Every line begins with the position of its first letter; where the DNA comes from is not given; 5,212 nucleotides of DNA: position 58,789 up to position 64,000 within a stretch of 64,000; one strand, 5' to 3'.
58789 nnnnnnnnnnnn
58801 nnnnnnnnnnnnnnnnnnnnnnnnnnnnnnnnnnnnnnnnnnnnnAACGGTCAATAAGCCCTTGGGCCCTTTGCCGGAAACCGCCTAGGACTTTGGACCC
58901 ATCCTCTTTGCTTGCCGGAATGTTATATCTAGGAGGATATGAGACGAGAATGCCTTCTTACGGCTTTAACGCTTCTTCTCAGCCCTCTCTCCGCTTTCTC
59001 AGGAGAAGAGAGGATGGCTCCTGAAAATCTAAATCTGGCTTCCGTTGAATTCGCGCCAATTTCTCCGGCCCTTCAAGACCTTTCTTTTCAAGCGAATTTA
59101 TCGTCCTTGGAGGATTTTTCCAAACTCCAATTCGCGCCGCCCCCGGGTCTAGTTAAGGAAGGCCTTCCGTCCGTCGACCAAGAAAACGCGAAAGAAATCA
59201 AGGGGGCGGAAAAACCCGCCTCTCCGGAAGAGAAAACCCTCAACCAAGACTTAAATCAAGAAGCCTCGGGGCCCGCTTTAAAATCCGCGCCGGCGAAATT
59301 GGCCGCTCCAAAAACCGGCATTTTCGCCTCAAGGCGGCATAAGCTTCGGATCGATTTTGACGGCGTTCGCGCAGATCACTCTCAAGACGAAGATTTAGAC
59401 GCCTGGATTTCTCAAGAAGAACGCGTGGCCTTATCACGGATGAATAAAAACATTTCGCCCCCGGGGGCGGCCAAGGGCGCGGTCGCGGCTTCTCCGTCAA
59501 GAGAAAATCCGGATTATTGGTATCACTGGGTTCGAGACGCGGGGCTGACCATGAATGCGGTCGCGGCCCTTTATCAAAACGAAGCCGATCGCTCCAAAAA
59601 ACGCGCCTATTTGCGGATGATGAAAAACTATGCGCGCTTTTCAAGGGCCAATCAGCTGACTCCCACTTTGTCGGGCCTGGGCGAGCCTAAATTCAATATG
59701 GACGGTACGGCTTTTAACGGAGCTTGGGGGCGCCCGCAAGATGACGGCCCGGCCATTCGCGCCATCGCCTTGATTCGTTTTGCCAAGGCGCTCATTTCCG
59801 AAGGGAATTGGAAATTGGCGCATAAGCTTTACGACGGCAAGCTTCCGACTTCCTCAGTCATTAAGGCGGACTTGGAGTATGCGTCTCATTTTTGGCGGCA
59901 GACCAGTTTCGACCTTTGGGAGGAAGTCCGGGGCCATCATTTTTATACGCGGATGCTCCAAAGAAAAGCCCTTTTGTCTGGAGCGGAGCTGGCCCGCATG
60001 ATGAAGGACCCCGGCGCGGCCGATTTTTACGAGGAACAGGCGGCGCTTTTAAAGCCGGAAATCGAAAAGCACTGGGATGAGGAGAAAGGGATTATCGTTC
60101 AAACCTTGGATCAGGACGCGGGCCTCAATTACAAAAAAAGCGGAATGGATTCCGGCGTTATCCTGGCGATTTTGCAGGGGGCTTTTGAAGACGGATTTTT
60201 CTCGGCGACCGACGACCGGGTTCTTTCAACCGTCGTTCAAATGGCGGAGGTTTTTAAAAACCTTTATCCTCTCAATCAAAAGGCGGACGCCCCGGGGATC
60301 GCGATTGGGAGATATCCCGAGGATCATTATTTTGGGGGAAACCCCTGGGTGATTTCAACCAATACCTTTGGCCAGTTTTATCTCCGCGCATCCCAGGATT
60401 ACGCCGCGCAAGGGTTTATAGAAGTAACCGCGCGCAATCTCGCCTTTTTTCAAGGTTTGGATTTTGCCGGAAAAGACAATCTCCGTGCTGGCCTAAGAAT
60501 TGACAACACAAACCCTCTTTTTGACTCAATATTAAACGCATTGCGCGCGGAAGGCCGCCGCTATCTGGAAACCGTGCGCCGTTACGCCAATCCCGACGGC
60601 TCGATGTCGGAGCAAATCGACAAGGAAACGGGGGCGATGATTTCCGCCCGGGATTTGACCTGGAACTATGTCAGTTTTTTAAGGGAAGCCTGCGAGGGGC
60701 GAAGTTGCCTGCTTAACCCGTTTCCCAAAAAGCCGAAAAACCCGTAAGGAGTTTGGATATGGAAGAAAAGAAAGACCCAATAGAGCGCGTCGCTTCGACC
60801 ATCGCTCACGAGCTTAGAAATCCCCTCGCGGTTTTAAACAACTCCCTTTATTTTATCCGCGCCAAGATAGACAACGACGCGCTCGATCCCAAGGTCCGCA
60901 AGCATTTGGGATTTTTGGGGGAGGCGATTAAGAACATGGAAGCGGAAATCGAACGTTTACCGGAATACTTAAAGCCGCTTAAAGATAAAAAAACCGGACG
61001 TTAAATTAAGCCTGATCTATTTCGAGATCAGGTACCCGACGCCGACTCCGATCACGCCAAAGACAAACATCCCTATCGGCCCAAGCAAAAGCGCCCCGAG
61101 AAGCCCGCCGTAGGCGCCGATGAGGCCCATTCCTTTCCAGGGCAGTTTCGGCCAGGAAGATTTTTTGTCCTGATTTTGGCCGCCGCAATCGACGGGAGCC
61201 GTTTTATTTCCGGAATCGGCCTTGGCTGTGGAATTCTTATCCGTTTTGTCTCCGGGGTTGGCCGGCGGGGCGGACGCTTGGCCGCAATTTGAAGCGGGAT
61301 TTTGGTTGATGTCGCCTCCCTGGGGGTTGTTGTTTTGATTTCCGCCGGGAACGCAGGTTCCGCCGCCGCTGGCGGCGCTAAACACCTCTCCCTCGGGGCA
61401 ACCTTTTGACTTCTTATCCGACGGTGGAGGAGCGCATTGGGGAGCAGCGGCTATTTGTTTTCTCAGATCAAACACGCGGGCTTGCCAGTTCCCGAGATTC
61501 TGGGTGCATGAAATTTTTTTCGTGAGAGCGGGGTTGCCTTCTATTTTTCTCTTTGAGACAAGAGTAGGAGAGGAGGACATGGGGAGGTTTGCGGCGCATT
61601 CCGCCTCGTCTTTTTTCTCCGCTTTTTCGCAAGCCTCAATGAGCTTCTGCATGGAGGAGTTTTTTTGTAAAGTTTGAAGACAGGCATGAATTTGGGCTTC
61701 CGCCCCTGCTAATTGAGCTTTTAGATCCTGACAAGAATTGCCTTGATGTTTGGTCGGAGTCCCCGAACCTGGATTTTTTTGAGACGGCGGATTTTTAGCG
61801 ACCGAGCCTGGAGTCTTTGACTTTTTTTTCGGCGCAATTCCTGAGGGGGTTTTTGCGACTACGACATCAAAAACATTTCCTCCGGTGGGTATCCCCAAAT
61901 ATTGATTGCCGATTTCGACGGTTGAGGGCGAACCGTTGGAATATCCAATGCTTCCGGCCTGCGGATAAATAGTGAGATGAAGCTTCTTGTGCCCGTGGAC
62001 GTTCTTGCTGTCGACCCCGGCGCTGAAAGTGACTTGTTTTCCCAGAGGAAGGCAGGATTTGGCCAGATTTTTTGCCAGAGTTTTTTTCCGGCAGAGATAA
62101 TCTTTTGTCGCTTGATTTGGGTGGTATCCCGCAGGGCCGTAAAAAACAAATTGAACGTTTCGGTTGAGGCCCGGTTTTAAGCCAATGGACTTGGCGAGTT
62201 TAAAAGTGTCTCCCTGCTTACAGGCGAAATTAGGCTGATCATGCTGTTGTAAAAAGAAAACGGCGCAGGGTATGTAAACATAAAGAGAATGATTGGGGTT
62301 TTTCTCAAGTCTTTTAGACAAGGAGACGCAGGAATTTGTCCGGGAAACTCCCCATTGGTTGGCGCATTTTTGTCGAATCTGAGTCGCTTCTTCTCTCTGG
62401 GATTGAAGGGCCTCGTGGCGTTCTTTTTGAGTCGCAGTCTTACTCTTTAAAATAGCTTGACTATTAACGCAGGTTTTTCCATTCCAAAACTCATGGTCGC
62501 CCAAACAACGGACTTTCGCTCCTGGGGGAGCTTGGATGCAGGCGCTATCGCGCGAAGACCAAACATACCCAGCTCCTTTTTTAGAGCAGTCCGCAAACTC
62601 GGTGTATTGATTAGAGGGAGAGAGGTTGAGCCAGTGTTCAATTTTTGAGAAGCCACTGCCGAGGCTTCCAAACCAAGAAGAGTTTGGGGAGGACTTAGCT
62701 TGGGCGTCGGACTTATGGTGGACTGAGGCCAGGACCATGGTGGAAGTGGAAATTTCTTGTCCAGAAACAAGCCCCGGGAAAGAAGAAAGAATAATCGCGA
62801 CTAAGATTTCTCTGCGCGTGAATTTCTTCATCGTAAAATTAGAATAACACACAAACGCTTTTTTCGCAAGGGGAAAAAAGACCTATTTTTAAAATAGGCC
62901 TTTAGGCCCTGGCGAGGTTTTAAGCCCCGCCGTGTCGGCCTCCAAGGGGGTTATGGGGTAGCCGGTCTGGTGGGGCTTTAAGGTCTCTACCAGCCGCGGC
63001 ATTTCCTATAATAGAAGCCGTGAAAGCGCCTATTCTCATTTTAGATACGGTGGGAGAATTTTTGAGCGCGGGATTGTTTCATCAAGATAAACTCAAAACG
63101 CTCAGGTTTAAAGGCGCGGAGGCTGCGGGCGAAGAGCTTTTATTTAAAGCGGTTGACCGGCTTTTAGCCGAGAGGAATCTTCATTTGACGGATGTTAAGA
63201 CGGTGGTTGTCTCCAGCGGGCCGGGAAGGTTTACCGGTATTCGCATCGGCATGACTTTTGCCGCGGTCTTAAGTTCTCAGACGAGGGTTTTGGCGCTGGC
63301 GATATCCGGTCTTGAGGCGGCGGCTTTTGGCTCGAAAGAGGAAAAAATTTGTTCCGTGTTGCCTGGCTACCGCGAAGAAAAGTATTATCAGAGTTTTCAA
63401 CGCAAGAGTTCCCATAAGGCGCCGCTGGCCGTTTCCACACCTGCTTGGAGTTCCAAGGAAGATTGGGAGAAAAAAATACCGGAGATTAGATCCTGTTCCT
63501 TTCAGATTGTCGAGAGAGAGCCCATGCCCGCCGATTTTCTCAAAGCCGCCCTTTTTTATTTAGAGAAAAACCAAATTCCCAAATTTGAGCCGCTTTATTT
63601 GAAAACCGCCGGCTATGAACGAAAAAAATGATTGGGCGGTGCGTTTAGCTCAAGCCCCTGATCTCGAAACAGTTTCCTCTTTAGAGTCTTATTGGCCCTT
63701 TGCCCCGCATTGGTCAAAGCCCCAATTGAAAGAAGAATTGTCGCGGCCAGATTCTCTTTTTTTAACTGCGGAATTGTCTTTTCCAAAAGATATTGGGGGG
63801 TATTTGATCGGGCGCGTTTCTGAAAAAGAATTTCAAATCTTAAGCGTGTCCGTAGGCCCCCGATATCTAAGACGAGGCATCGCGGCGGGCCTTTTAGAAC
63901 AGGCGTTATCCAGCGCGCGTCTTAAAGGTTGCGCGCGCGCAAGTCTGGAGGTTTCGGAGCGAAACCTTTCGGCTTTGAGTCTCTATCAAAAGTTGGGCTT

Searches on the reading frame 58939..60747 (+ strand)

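Call 20: search_protein_families(library=pfam, proteins=[window:58939-60747:+], max_evalue=0.001)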
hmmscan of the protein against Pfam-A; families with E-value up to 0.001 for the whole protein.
window:58939-60747:+ (602 aa): 1 family
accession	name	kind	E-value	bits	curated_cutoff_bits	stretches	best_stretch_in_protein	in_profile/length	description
PF00723.27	Glyco_hydro_15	-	2.9e-79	267.4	22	1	172-582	16-424/427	Glycosyl hydrolases family 15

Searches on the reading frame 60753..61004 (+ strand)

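Call 28: search_protein_families(library=pfam, proteins=[window:60753-61004:+], max_evalue=0.001)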
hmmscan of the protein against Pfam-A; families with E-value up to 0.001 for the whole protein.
window:60753-61004:+ (83 aa): 1 family
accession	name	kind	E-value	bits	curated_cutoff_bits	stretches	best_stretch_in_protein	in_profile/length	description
PF00512.31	HisKA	-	7.3e-06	26.4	26.9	1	12-69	4-57/66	His Kinase A (phospho-acceptor) domain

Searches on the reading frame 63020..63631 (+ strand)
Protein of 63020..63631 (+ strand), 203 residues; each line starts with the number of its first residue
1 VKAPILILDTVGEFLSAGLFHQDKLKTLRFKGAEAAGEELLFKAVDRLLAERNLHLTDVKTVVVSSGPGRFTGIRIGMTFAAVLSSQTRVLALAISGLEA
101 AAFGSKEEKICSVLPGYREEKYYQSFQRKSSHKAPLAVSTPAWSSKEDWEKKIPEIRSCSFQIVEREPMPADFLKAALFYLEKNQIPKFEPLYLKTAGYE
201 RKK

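Call 28: search_protein_families(library=pfam, proteins=[window:63020-63631:+], max_evalue=0.001)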
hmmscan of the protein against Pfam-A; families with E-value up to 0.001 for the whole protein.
window:63020-63631:+ (203 aa): 1 family
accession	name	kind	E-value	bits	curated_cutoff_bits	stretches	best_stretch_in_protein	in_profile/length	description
PF00814.31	TsaD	-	4.2e-13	50.1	24.8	1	38-124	30-121/264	tRNA N6-adenosine threonylcarbamoyltransferase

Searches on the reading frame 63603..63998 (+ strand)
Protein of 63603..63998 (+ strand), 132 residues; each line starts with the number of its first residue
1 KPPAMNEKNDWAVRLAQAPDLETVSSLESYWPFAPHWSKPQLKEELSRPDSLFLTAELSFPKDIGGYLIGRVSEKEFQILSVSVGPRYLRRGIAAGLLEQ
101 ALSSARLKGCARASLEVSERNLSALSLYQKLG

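Call 43: search_protein_families(library=pfam, proteins=[window:63603-63998:+], max_evalue=0.01)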
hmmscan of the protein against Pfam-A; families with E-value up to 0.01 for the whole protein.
window:63603-63998:+ (132 aa): 3 families
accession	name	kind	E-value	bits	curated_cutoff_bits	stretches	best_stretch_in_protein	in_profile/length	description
PF00583.31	Acetyltransf_1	-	7.8e-13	49.2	20.7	1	31-132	16-115/116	Acetyltransferase (GNAT) family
PF13508.13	Acetyltransf_7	-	9e-07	29.6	27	1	52-132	4-81/84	Acetyltransferase (GNAT) domain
PF13673.13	Acetyltransf_10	-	3.3e-06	27.5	23.6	1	38-132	18-106/128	Acetyltransferase (GNAT) domain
